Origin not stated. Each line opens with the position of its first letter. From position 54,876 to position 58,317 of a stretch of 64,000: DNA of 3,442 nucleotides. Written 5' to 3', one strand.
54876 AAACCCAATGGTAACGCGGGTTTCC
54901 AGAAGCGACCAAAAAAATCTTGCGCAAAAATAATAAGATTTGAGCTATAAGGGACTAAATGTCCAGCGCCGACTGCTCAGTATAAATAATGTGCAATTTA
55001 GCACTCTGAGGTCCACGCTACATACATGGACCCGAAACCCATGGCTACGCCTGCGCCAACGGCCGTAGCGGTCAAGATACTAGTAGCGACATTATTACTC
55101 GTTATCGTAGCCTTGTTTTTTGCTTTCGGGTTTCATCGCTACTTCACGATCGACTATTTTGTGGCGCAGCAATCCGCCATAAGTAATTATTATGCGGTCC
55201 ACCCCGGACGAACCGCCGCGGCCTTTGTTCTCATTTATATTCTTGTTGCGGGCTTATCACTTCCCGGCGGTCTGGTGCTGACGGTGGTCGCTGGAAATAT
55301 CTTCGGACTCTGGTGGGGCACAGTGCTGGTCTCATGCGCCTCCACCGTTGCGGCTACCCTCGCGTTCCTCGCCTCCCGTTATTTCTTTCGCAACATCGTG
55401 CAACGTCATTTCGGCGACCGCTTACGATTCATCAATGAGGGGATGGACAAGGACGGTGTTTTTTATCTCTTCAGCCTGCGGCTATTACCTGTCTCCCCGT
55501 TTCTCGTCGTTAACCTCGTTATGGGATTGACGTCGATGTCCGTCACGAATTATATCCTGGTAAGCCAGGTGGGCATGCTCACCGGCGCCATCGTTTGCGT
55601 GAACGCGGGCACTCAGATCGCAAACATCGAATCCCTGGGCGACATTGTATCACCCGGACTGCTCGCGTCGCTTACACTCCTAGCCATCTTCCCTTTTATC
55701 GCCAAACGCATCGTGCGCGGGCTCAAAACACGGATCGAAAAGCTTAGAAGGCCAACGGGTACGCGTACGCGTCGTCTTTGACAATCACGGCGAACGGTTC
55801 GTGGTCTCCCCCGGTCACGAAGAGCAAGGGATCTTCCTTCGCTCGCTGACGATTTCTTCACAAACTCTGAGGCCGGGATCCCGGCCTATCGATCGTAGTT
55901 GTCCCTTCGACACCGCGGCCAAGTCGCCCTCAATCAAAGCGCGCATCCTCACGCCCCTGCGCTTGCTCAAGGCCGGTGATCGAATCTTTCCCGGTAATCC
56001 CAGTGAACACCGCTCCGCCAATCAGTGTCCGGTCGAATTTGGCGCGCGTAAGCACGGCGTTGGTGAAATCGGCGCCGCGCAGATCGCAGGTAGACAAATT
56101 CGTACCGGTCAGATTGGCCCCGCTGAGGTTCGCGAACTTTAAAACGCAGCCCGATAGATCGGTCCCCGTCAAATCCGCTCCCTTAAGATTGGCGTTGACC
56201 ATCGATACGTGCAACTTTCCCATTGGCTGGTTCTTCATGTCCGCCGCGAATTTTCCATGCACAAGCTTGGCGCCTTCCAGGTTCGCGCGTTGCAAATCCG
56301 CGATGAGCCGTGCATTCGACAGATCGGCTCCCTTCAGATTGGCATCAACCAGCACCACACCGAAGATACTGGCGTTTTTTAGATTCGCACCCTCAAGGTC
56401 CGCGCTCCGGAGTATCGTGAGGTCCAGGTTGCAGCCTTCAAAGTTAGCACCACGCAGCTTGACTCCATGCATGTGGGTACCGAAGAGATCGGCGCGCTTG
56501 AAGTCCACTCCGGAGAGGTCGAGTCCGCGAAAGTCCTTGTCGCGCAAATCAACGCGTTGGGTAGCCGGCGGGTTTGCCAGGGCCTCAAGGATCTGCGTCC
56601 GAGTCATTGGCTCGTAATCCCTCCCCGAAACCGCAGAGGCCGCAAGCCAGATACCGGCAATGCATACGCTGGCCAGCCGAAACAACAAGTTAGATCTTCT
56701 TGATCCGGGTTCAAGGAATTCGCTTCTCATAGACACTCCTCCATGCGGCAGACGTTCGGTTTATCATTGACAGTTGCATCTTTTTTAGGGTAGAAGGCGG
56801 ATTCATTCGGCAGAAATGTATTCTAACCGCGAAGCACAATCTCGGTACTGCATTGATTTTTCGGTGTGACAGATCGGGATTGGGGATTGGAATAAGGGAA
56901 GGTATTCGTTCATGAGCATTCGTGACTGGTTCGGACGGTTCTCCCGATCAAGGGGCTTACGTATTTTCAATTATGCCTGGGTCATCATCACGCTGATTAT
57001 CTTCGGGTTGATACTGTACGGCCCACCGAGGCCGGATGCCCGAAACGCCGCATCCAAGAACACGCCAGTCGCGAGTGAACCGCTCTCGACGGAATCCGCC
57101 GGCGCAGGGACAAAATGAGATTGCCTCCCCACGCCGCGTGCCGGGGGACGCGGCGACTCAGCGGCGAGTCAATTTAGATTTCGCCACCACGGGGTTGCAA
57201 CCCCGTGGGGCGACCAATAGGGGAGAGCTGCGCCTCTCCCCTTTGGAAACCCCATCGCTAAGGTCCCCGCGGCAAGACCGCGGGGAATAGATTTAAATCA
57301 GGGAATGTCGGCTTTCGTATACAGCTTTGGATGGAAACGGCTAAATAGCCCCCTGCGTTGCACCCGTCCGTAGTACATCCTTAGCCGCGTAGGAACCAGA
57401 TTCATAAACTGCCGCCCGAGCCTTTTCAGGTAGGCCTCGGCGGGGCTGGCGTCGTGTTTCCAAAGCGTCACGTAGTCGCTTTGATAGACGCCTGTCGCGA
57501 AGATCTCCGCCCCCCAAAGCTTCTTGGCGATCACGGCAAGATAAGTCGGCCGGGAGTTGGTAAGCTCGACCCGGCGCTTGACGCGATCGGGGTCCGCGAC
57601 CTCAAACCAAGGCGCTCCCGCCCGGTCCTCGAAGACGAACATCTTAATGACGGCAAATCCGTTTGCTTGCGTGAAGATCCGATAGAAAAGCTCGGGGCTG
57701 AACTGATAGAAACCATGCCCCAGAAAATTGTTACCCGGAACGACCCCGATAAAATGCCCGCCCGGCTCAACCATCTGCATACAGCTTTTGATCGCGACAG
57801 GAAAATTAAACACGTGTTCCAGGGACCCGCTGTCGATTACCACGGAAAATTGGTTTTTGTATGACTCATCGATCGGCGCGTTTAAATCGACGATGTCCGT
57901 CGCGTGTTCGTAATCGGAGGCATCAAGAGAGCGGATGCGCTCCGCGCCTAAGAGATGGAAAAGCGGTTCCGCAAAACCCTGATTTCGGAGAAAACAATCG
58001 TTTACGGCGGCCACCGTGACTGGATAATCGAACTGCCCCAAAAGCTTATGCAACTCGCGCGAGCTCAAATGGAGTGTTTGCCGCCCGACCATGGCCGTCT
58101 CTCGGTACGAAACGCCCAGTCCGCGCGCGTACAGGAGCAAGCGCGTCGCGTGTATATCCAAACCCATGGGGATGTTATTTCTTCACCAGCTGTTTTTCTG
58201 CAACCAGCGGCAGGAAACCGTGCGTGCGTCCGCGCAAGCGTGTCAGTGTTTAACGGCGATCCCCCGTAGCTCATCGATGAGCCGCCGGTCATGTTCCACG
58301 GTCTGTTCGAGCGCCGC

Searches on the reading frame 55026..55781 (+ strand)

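Call 6: search_protein_families(library=pfam, proteins=[window:55026-55781:+], max_evalue=0.01)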
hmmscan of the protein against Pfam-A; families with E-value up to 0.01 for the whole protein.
window:55026-55781:+ (251 aa): 1 family
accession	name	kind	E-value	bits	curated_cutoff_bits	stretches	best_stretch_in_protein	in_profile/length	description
PF09335.16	VTT_dom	-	5.1e-22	79.1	33.9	1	82-196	3-122/123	VTT domain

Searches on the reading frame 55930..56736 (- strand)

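Call 6: search_protein_families(library=pfam, proteins=[window:55930-56736:-], max_evalue=0.01)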
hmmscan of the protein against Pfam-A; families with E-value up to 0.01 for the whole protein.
window:55930-56736:- (268 aa): 3 families
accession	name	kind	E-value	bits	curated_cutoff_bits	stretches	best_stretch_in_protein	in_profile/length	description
PF00805.28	Pentapeptide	-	2.4e-40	136.1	20.2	5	179-215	3-39/40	Pentapeptide repeats (8 copies)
PF13599.13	Pentapeptide_4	-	2.1e-21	76.2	38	3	176-244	10-78/78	Pentapeptide repeat region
PF13576.12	Pentapeptide_3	-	1.5e-14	54.3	27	1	205-235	2-34/48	Pentapeptide repeats (9 copies)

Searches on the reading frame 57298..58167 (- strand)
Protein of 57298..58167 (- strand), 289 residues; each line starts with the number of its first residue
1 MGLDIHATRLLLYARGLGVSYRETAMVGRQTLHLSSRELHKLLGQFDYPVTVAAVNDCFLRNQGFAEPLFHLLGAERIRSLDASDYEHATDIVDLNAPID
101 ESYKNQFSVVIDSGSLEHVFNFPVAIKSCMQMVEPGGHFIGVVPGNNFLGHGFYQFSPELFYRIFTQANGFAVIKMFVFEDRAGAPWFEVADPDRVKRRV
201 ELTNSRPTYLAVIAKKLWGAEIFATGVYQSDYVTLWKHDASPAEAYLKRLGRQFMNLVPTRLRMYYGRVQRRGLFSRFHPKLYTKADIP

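Call 6: search_protein_families(library=pfam, proteins=[window:57298-58167:-], max_evalue=0.01)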
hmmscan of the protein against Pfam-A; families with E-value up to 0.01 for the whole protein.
window:57298-58167:- (289 aa): 2 families
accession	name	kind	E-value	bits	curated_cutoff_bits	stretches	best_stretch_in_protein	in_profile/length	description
PF13489.12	Methyltransf_23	-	0.0015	18.7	27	1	97-148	72-123/164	Methyltransferase domain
PF08242.18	Methyltransf_12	-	0.0031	18.6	30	1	88-139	46-98/98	Methyltransferase domain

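Call 8: search_protein_families(library=ncbifam, proteins=[window:57298-58167:-], max_evalue=0.01)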
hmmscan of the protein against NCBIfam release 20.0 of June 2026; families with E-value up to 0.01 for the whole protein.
window:57298-58167:- (289 aa): 1 family
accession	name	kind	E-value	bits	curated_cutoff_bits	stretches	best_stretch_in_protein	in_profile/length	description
TIGR01983.1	UbiG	equivalog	0.0012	18.2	102.95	1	99-139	109-149/228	bifunctional 2-polyprenyl-6-hydroxyphenol methylase/3-demethylubiquinol 3-O-methyltransferase UbiG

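Call 9: search_protein_families(library=padloc, proteins=[window:57298-58167:-], max_evalue=0.01)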
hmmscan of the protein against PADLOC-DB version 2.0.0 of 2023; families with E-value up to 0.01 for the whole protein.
window:57298-58167:- (289 aa): 0 families

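Call 59: search_solved_structures(query=window:57301-58167:-, max_evalue=1)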
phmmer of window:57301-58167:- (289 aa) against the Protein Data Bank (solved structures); distinct sequences matched with E-value up to 1: 3.
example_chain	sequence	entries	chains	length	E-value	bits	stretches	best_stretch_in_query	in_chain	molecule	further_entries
4kdr_A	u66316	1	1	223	0.7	12.2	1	102-139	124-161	3-demethylubiquinone-9 3-methyltransferase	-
5dpm_A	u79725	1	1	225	0.71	12.2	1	102-139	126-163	Ubiquinone biosynthesis O-methyltransferase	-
4kdc_A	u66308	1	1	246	0.78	12.1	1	102-139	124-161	3-demethylubiquinone-9 3-methyltransferase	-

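Call 71: search_protein_representatives(protein=window:57301-58167:-)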
Query: 289 residues. Proteins with E-value up to 0.001 (for the whole library): 4560; up to 1e-10: 2794; up to 1e-30: 1007. The best 150 are listed.
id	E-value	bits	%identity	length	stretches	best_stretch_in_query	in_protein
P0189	6.1e-79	281.6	55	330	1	1-242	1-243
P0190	1.3e-76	273.9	52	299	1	1-239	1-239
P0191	2.4e-74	266.5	46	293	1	1-284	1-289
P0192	3.7e-74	265.9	52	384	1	1-241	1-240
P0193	7.9e-73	261.5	47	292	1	1-285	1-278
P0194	2.7e-72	259.8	49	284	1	1-279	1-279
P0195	1.7e-71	257.2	50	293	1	1-245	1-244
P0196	4.0e-71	255.9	49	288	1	1-245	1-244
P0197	1.5e-70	254.1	50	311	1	1-239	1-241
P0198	3.3e-70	252.9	52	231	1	12-238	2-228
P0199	2.4e-69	250.1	48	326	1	1-242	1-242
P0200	3.6e-69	249.5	51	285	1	1-242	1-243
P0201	7.1e-69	248.6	49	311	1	1-243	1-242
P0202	1.8e-68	247.2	47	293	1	1-252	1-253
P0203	5.3e-68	245.7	46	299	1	1-242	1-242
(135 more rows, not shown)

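Call 73: search_solved_structures(query=A5, max_evalue=1)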
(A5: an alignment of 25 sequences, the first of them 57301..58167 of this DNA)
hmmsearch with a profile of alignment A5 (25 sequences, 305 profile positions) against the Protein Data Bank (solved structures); distinct sequences matched with E-value up to 1: 6.
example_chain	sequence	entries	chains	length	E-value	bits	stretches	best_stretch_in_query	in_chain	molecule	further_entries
9un4_A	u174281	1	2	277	0.012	17.8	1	93-147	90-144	Juvenile hormone acid O-methyltransferase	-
8adl_W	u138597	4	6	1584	0.13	14.4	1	133-161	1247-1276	Vacuolar membrane-associated protein IML1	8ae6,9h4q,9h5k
4kdr_A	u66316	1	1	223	0.22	13.7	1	101-141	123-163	3-demethylubiquinone-9 3-methyltransferase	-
5dpm_A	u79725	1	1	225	0.22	13.6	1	101-141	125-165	Ubiquinone biosynthesis O-methyltransferase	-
4kdc_A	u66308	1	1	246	0.26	13.4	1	101-140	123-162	3-demethylubiquinone-9 3-methyltransferase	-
3ofj_A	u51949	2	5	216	0.94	11.6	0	116-141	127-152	Nodulation protein S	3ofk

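Call 74: search_protein_families(library=pfam, alignment_id=A5, max_evalue=0.01)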
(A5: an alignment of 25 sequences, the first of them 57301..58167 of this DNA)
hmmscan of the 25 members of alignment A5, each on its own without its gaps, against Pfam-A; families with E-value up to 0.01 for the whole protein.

A. member 1, window:57301-58167:- (289 aa): 2 families
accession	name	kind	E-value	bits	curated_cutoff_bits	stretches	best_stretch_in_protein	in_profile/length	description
PF13489.12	Methyltransf_23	-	0.0015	18.7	27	1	97-148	72-123/164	Methyltransferase domain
PF08242.18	Methyltransf_12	-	0.0031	18.6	30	1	88-139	46-98/98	Methyltransferase domain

B. families by the number of members that match (of 25 scanned): 6 families
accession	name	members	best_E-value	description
PF13489.12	Methyltransf_23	13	2.2e-34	Methyltransferase domain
PF08242.18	Methyltransf_12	7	6.6e-19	Methyltransferase domain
PF13847.12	Methyltransf_31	3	4e-10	Methyltransferase domain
PF08241.18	Methyltransf_11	2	6.7e-19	Methyltransferase domain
PF13649.12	Methyltransf_25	1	7.2e-11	Methyltransferase domain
PF07021.18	MetW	1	1.8e-06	Methionine biosynthesis protein MetW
